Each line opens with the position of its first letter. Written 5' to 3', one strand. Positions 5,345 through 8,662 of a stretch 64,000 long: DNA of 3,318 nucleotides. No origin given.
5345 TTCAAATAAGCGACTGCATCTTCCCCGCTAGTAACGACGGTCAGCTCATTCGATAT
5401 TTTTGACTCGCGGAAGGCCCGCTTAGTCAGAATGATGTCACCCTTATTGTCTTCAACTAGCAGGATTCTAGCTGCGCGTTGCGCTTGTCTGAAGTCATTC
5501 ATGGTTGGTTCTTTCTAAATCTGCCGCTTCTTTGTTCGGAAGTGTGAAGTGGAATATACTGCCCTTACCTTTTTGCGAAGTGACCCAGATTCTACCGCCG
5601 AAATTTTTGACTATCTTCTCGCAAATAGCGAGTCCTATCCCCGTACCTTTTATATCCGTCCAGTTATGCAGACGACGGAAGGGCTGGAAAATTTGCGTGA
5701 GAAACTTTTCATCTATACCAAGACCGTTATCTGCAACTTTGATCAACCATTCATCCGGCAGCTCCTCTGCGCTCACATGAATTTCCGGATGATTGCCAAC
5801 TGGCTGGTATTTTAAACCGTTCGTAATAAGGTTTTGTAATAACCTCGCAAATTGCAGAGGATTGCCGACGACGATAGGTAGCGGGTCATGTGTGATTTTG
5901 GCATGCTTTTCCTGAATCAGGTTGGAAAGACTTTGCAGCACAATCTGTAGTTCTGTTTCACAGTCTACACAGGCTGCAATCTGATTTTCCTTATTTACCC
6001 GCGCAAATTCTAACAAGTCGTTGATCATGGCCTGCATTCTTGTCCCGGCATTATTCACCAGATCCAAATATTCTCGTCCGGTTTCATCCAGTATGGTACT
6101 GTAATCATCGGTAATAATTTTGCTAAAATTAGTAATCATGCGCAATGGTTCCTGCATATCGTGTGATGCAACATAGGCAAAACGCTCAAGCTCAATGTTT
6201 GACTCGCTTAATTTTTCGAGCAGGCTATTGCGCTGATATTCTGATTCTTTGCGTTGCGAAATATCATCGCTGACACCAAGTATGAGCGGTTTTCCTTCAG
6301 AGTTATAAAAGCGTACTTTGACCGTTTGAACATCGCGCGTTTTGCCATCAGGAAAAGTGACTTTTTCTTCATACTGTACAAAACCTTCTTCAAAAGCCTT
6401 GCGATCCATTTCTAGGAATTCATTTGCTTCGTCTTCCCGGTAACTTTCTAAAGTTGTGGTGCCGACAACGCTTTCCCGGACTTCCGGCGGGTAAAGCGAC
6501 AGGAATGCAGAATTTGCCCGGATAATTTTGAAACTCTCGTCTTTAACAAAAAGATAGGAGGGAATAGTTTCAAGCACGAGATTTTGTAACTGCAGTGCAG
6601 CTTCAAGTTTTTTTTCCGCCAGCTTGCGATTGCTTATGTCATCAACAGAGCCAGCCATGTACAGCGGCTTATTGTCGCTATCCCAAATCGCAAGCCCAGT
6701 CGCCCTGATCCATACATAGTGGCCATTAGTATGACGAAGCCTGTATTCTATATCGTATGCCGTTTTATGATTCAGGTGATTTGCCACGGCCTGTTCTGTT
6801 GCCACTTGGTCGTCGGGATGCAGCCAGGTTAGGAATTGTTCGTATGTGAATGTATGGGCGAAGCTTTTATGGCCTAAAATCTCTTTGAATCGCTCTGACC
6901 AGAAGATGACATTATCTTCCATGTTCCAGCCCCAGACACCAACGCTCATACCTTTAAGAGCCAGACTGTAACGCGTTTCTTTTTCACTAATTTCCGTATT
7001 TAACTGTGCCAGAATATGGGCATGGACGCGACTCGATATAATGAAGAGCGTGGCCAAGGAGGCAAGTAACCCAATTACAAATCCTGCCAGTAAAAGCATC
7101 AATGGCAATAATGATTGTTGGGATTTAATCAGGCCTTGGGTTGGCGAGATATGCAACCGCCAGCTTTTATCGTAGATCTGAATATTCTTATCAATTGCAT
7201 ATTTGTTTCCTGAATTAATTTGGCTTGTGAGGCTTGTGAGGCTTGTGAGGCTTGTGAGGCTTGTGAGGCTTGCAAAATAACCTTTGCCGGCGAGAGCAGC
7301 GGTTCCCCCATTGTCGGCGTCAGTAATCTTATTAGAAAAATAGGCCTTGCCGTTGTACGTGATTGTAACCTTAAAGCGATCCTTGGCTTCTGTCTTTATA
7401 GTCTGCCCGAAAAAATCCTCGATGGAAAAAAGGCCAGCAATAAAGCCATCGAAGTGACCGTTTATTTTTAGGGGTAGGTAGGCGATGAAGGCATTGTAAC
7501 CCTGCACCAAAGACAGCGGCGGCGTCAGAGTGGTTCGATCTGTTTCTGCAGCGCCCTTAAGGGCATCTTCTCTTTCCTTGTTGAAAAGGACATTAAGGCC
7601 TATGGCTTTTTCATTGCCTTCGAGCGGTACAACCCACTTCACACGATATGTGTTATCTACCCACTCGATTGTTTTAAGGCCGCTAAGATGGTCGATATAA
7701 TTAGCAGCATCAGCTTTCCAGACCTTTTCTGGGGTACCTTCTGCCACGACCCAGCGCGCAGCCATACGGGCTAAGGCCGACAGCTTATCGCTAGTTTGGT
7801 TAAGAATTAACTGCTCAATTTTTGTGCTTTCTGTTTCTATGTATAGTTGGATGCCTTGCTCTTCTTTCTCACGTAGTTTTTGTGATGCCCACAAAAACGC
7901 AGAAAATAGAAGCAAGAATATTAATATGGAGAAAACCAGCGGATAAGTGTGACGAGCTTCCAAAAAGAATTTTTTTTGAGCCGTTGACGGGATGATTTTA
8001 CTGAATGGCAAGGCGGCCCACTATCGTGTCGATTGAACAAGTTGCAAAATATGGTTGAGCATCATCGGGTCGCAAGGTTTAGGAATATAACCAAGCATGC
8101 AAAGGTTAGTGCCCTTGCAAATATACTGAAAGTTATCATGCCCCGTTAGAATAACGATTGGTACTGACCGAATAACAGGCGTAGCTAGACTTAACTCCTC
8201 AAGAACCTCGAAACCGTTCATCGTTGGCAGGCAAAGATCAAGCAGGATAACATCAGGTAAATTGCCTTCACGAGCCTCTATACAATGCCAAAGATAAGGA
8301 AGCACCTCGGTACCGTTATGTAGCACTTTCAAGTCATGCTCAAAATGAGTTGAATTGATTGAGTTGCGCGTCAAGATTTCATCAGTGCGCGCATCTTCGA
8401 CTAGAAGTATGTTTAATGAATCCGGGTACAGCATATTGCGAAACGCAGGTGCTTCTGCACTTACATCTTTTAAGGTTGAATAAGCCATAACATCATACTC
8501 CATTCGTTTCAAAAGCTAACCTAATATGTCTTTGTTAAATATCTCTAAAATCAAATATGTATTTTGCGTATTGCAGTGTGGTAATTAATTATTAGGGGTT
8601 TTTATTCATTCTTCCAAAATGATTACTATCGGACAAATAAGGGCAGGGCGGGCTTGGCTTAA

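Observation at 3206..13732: tRNA-Ser(CGA)-integrated ~10.5-kb island whose cargo is entirely a two-component / c-di-GMP signalling module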

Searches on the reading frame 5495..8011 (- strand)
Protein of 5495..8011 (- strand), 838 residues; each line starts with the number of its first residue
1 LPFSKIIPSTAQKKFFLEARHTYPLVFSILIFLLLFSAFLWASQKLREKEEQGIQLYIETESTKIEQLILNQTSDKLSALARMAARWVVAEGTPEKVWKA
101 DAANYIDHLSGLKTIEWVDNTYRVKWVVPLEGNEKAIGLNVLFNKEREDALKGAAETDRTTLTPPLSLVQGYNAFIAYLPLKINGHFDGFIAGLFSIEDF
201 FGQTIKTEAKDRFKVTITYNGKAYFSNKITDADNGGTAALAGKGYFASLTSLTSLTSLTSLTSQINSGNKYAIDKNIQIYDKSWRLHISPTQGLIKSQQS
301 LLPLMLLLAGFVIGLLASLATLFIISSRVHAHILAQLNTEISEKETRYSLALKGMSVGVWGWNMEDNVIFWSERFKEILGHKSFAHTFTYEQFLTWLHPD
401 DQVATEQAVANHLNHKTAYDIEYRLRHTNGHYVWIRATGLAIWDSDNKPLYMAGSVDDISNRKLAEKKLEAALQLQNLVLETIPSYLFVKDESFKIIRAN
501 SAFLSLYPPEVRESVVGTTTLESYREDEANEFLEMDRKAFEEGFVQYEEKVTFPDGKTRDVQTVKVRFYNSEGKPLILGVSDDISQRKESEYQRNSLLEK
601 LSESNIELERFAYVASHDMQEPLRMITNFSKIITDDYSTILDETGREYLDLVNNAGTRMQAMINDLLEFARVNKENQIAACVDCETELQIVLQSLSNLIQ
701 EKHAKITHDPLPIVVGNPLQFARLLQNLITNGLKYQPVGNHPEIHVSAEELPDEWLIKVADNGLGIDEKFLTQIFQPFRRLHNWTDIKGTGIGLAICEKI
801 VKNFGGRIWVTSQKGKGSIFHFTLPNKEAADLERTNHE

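Call 8: search_protein_families(library=pfam, proteins=[window:5495-8011:-], max_evalue=0.01)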
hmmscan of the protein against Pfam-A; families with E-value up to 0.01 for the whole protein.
window:5495-8011:- (838 aa): 8 families
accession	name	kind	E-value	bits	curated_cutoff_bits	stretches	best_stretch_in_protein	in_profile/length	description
PF02518.31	HATPase_c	-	2.7e-26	92.6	26.4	1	717-827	2-110/111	Histidine kinase-, DNA gyrase B-, and HSP90-like ATPase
PF08447.18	PAS_3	-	4.5e-23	81.8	25.6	1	368-455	1-88/89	PAS fold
PF03924.19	CHASE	-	2.7e-13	50.6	25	1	119-218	62-177/189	CHASE domain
PF13426.13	PAS_9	-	1e-12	48.6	27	2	358-460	3-102/103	PAS domain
PF08448.16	PAS_4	-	7.8e-12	45.9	23.1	1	480-589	1-110/110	PAS fold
PF00512.31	HisKA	-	2.9e-11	43.7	26.9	1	608-673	2-64/66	His Kinase A (phospho-acceptor) domain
PF00989.32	PAS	-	1.1e-10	42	22.6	2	347-459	2-113/113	PAS fold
PF13188.13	PAS_8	-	1.6e-05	25.1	21.8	0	347-402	2-55/65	PAS domain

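Call 15: find_homologous_proteins(query=window:5495-8011:-, max_evalue=1e-20)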
Query window:5495-8011:- (838 aa): 65 proteins with E <= 1e-20 among 8000 candidates.
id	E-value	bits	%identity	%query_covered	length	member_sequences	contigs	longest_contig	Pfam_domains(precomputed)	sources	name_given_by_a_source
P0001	1.9e-241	821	49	50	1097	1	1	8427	PF08447.19,PF13426.14,PF13188.14,PF08448.17,PF02518.32,PF00512.32,PF00989.32,PF03924.20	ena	-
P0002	2.4e-178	613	39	94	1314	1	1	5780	PF13426.14,PF13188.14,PF05231.20,PF08448.17,PF02518.32,PF00512.32,PF00989.32,PF03924.20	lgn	-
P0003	7.9e-135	469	38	64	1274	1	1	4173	PF08447.19,PF13426.14,PF13188.14,PF08448.17,PF02518.32,PF00512.32,PF00989.32,PF00072.31,PF03924.20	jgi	jgi:PAS domain S-box-containing protein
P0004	1.2e-128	448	33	96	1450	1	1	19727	PF08447.19,PF13426.14,PF13188.14,PF05231.20,PF02518.32,PF00512.32,PF00989.32,PF00072.31,PF03924.20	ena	-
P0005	5.8e-100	354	36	53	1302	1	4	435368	PF08447.19,PF13426.14,PF05231.20,PF08448.17,PF02518.32,PF00512.32,PF00989.32,PF00072.31,PF03924.20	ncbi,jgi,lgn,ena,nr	ncbi:MAG: CHASE domain-containing protein [Alphaproteobacteria bacterium]|jgi:PAS domain S-box-conta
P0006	3.6e-94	334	35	53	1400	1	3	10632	PF08447.19,PF13426.14,PF13188.14,PF05231.20,PF08448.17,PF02518.32,PF00512.32,PF00989.32,PF00072.31,PF03924.20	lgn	-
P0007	4.7e-88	314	38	40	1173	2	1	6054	PF13426.14,PF05231.20,PF08448.17,PF02518.32,PF00512.32,PF00989.32,PF03924.20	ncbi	-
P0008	1.3e-87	313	41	34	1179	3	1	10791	PF13426.14,PF05231.20,PF08448.17,PF02518.32,PF00512.32,PF00989.32,PF03924.20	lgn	-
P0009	1.4e-87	313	32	53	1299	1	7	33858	PF08447.19,PF13426.14,PF13188.14,PF05231.20,PF08448.17,PF02518.32,PF00512.32,PF00989.32,PF00072.31,PF03924.20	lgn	-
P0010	2.1e-85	305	30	95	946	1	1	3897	PF08447.19,PF13426.14,PF13188.14,PF08448.17,PF02518.32,PF00512.32,PF00989.32,PF00072.31,PF03924.20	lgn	-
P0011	2.8e-85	305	29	97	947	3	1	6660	PF08447.19,PF13426.14,PF08448.17,PF02518.32,PF00512.32,PF00989.32,PF00072.31,PF03924.20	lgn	-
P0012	4.6e-85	304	38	37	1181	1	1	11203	PF13426.14,PF05231.20,PF08448.17,PF02518.32,PF00512.32,PF00989.32,PF03924.20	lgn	-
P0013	1.3e-84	303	39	34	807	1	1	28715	PF13426.14,PF08448.17,PF02518.32,PF00512.32,PF00989.32,PF03924.20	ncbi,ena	-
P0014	1.0e-83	300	40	37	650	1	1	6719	PF13426.14,PF08448.17,PF02518.32,PF00512.32,PF00989.32,PF03924.20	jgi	jgi:PAS domain S-box-containing protein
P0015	6.0e-83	297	32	50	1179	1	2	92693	PF13426.14,PF05231.20,PF08448.17,PF02518.32,PF00512.32,PF00989.32,PF03924.20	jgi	jgi:PAS domain S-box-containing protein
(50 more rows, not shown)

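Call 16: find_encoding_contigs(protein=P0001, flank=10000, max_places=3)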
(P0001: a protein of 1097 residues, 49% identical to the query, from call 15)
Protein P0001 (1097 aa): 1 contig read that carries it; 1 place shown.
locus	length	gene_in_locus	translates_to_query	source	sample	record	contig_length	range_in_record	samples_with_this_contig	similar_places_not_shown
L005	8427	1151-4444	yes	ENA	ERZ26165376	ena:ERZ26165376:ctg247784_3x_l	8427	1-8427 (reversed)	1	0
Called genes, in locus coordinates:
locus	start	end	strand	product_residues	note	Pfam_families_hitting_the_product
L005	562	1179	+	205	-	PF01381:HTH_3, PF12844:HTH_19, PF13560:HTH_31 (weak), PF00072:Response_reg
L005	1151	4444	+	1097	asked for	PF03924:CHASE, PF00989:PAS, PF13426:PAS_9, PF08447:PAS_3, PF00989:PAS, PF08448:PAS_4, PF13426:PAS_9, PF08448:PAS_4, +5 more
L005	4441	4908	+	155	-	PF00072:Response_reg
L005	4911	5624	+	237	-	PF00512:HisKA, PF02518:HATPase_c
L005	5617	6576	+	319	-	PF00072:Response_reg, PF00990:GGDEF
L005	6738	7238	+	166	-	PF00072:Response_reg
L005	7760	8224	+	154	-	PF00717:Peptidase_S24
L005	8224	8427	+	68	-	?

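Call 17: find_encoding_contigs(protein=P0002, flank=10000, max_places=3)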
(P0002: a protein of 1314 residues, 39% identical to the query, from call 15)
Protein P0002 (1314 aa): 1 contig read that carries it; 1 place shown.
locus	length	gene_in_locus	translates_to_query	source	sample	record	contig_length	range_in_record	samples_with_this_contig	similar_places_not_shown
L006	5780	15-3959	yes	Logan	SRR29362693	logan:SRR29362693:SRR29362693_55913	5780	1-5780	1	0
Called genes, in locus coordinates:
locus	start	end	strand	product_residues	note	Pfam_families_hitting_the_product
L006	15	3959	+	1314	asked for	PF05231:MASE1, PF03924:CHASE, PF00989:PAS, PF08448:PAS_4, PF13426:PAS_9, PF08448:PAS_4, PF00512:HisKA, PF02518:HATPase_c, +2 more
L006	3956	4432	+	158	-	PF00072:Response_reg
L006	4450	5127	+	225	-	PF03567:Sulfotransfer_2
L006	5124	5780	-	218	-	?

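Call 18: find_encoding_contigs(protein=P0004, flank=10000, max_places=3)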
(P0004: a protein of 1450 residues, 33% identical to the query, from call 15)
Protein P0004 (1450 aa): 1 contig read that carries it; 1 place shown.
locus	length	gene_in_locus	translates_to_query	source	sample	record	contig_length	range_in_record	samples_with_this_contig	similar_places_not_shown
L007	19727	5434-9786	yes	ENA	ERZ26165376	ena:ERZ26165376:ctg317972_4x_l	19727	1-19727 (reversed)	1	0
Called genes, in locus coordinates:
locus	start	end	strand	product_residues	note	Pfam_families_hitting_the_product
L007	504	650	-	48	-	-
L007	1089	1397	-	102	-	PF07690:MFS_1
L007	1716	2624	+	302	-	PF10544:T5orf172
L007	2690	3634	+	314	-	PF19924:DUF6387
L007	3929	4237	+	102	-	PF04026:SpoVG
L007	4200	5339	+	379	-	-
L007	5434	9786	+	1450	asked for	PF05231:MASE1, PF03924:CHASE, PF08447:PAS_3, PF08447:PAS_3, PF13426:PAS_9, PF00512:HisKA, PF02518:HATPase_c, PF00072:Response_reg, +2 more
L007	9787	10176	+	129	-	PF00072:Response_reg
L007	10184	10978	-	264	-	PF00072:Response_reg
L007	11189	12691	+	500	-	PF00239:Resolvase, PF07508:Recombinase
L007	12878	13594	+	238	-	-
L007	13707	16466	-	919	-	PF08448:PAS_4 (faint), PF13188:PAS_8 (faint), PF12860:PAS_7, PF00512:HisKA, PF02518:HATPase_c, PF13581:HATPase_c_2 (weak)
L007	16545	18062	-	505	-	PF10423:AMNp_N, PF01048:PNP_UDP_1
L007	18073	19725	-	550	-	?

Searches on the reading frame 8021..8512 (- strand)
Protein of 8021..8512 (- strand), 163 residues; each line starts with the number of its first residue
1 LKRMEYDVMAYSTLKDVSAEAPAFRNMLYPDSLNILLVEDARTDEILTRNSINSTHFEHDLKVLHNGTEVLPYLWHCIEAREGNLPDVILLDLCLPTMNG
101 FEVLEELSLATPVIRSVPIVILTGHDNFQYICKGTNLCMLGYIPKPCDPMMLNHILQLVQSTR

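Call 8: search_protein_families(library=pfam, proteins=[window:8021-8512:-], max_evalue=0.01)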
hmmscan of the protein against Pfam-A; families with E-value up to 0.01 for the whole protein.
window:8021-8512:- (163 aa): 1 family
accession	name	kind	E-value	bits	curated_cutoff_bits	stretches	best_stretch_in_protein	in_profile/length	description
PF00072.30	Response_reg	-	2.7e-15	56.9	30.2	1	35-155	1-109/111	Response regulator receiver domain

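Call 37: search_protein_families(library=ncbifam, proteins=[window:8021-8512:-], max_evalue=0.001)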
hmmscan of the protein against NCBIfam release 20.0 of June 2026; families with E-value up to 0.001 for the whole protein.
window:8021-8512:- (163 aa): 48 families (the best 25 are shown)
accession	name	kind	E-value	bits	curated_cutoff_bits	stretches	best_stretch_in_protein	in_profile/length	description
NF045991.1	RespRegCtrARhodob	equivalog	1e-08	35.2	350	1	86-148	45-104/224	response regulator transcription factor CtrA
NF040689.1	MtrAB_MtrA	equivalog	2.1e-08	33.8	300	1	77-152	34-105/219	MtrAB system response regulator MtrA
NF007135.0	PRK09581.1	equivalog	2.2e-08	33.4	474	1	78-152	39-112/457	PleD family two-component system response regulator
NF041946.1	LuxO_transreg_Vib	equivalog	4e-08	32.5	800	1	38-151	2-103/463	quorum-sensing sigma-54 dependent transcriptional regulator LuxO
NF052445.1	RespRegMctR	equivalog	9.6e-08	31.7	300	1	78-146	40-105/205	two-component system response regulator MctR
NF011896.0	PRK15369.1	equivalog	1.6e-07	31.1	242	1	33-159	4-120/211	two component system response regulator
TIGR02154.1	PhoB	equivalog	2.3e-07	30.3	296.2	1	34-152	4-112/226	phosphate regulon transcriptional regulator PhoB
NF045944.1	ResRegRpaBCyano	equivalog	2.8e-07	30.1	330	1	80-155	36-107/229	response regulator transcription factor RpaB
NF008302.0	PRK11091.1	equivalog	3.5e-07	28.8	838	1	26-156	519-639/779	aerobic respiration two-component sensor histidine kinase ArcB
TIGR02875.1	spore_0_A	equivalog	4.5e-07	29.4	200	1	76-162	39-125/262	sporulation transcription factor Spo0A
TIGR01387.1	cztR_silR_copR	subfamily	1.2e-06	28.4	279.2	1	35-148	1-102/218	heavy metal response regulator transcription factor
NF041866.1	EpsW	equivalog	1.8e-06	27.5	200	1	31-147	4-112/131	exopolysaccharide biosynthesis response regulator EpsW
NF008176.1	PRK10923.1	equivalog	2e-06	26.7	620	1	78-148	40-107/469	nitrogen regulation protein NR(I)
TIGR01818.1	ntrC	equivalog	3e-06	26.3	558.6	1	79-156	36-107/463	nitrogen regulation protein NR(I)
NF007935.0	PRK10651.1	equivalog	3.2e-06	26.5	250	1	76-156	43-120/216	two-component system response regulator NarL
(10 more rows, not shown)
